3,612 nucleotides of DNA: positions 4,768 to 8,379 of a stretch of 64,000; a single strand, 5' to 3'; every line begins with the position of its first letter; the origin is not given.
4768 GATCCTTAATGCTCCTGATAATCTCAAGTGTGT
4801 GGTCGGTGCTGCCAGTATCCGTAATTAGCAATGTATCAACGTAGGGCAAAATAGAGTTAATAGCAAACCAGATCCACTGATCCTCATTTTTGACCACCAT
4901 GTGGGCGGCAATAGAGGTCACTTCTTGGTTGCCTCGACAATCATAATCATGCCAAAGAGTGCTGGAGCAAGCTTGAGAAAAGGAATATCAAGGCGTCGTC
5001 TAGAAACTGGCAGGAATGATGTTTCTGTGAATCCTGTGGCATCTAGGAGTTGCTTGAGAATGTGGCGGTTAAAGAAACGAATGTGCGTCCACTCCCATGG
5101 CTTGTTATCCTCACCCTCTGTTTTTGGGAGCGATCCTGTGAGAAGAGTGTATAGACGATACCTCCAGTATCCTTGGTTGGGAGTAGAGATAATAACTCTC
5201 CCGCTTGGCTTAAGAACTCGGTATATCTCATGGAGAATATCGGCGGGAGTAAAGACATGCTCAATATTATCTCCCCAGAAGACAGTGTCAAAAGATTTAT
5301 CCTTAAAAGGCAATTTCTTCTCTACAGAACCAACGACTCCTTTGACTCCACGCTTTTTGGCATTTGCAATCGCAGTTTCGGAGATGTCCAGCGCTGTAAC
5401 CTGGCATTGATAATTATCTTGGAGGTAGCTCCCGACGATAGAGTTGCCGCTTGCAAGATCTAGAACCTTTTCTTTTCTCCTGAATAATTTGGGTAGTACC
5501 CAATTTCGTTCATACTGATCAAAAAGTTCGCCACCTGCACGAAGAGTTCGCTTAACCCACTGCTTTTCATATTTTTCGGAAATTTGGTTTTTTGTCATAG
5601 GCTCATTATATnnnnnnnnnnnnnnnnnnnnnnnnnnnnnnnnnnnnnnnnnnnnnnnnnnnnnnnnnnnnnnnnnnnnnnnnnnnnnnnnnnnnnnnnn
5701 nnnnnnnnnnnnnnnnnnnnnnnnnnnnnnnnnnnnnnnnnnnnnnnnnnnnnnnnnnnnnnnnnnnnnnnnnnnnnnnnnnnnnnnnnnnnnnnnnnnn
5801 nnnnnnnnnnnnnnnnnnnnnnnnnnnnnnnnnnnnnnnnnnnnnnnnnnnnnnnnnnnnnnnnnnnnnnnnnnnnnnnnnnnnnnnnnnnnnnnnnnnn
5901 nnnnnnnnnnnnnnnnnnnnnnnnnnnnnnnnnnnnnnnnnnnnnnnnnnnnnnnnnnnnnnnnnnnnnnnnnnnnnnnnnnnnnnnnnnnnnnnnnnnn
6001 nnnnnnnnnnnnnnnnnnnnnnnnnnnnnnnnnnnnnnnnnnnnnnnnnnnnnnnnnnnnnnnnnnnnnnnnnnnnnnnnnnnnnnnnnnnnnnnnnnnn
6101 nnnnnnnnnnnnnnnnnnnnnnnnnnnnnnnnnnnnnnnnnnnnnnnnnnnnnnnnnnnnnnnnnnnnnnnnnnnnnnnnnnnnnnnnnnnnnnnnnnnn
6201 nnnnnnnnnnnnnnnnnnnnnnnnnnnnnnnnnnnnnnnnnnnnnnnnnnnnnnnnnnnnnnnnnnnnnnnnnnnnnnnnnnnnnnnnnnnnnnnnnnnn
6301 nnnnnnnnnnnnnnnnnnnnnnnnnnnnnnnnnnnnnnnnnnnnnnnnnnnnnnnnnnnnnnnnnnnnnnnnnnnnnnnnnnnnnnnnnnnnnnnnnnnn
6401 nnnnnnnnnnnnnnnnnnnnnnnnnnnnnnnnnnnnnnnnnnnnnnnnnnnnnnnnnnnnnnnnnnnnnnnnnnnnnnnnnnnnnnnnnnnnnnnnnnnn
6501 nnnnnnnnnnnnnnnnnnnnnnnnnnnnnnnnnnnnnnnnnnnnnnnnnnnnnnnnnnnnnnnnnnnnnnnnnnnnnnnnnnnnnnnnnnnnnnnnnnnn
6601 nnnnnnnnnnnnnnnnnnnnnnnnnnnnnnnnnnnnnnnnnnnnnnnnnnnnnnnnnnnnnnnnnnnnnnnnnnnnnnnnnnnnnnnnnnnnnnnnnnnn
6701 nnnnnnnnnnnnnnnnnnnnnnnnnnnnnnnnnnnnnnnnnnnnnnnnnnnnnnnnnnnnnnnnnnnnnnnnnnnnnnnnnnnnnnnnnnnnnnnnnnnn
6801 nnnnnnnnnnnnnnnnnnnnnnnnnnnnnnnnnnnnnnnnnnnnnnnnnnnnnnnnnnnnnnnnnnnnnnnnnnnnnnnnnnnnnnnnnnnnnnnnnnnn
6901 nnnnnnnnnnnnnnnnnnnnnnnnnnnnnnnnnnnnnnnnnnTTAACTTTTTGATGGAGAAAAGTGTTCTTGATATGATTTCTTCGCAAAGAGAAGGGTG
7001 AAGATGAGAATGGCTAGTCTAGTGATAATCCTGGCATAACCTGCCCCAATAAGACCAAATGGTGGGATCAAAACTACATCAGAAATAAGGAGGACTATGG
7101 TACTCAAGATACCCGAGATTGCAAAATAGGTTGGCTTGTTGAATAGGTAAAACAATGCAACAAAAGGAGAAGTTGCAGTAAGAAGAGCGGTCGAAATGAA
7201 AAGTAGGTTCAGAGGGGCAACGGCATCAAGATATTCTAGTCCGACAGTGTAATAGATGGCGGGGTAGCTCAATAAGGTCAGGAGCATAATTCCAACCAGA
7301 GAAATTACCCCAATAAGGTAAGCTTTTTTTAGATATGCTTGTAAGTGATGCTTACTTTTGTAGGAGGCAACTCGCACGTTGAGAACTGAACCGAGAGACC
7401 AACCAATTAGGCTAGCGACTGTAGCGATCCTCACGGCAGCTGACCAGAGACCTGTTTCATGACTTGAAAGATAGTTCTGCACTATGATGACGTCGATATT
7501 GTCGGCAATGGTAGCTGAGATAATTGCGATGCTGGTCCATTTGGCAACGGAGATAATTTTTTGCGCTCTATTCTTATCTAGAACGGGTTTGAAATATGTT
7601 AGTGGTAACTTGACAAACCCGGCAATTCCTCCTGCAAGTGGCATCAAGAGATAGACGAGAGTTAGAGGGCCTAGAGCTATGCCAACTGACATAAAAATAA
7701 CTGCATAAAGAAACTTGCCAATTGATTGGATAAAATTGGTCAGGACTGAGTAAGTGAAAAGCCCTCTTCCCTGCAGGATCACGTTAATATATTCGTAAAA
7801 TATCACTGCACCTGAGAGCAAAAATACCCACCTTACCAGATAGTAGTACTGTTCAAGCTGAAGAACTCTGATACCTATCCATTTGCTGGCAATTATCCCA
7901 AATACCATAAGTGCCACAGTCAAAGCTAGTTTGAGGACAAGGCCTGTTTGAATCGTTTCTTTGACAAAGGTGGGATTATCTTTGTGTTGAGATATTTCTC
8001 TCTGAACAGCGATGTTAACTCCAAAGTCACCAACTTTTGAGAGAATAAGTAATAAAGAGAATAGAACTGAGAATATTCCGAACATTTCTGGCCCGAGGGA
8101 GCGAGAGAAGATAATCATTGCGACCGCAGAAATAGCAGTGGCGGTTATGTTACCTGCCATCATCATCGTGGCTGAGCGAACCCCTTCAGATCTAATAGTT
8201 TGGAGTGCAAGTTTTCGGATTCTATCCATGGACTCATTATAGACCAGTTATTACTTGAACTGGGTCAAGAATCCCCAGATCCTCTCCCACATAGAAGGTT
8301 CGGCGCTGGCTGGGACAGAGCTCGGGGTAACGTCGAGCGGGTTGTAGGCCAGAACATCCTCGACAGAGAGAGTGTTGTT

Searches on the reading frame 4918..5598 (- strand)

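Call 3: search_protein_families(library=pfam, proteins=[window:4918-5598:-], max_evalue=0.1)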
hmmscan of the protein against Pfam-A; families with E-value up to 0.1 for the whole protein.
window:4918-5598:- (226 aa): 12 families
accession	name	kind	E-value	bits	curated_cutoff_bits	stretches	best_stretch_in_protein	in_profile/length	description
PF08241.18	Methyltransf_11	-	1.2e-20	74.4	21.2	1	46-137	1-95/95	Methyltransferase domain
PF07021.18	MetW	-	2.3e-20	73.5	21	1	37-177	9-147/193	Methionine biosynthesis protein MetW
PF13847.12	Methyltransf_31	-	7.3e-17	61.8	27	1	41-148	3-114/145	Methyltransferase domain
PF13649.12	Methyltransf_25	-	2.9e-16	60.4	27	1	45-133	1-97/97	Methyltransferase domain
PF13489.12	Methyltransf_23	-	7.6e-15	55.5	27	1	27-191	11-160/164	Methyltransferase domain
PF08242.18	Methyltransf_12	-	4.5e-10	40.6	30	1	46-135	1-98/98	Methyltransferase domain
PF01209.24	Ubie_methyltran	-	8.1e-09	35.6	20.1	1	40-137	46-151/233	ubiE/COQ5 methyltransferase family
PF03141.22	Methyltransf_29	-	3.2e-05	23.2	23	1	42-141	118-221/506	Putative S-adenosyl-L-methionine-dependent methyltransferase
PF05219.18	DREV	-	3.7e-05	23.4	26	1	41-138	94-187/265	DREV methyltransferase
PF05175.20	MTS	-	0.00099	19.2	23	1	40-82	29-73/170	Methyltransferase small domain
PF20922.3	Anamorsin_N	-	0.0055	16.9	27.1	1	98-141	47-91/163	Anamorsin, N-terminal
PF13679.12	Methyltransf_32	-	0.012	16.1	27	1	41-100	25-86/143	Methyltransferase domain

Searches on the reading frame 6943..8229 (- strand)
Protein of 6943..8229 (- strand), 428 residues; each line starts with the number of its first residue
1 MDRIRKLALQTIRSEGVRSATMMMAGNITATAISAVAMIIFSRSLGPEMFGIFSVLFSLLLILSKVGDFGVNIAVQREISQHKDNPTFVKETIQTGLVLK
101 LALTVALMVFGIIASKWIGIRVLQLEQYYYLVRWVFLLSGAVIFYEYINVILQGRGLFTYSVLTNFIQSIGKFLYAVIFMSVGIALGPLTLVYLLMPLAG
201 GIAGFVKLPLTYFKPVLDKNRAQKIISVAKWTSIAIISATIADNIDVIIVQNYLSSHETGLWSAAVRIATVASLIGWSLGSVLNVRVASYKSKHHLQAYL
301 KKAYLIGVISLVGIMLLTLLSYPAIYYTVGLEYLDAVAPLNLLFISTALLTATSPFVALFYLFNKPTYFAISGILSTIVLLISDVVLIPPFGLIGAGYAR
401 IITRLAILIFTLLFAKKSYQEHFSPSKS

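Call 3: search_protein_families(library=pfam, proteins=[window:6943-8229:-], max_evalue=0.1)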
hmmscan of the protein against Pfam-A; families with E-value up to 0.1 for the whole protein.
window:6943-8229:- (428 aa): 4 families
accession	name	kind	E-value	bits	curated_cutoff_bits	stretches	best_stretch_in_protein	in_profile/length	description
PF01943.22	Polysacc_synt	-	2.8e-19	70.1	28.2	1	18-275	3-257/274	Polysaccharide biosynthesis protein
PF13440.11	Polysacc_synt_3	-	1.6e-05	24.7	23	1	40-337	1-292/293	Polysaccharide biosynthesis protein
PF19545.4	DUF6069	-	0.048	14.2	27.2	1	263-321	11-69/129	Family of unknown function (DUF6069)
PF15935.10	RnlA_toxin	-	0.097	13.4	27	0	142-170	57-85/87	RNase LS, bacterial toxin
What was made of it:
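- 6943..8229 (-): downstream flank: Wzx-type flippase, with its own TATAAT 6 nt before the ATG. Polysacc_synt, E=2.8e-19 (call 3).
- Checked: Downstream flank 6943-8229: Wzx-type flippase (Polysacc_synt, E=2.8e-19; call 3).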
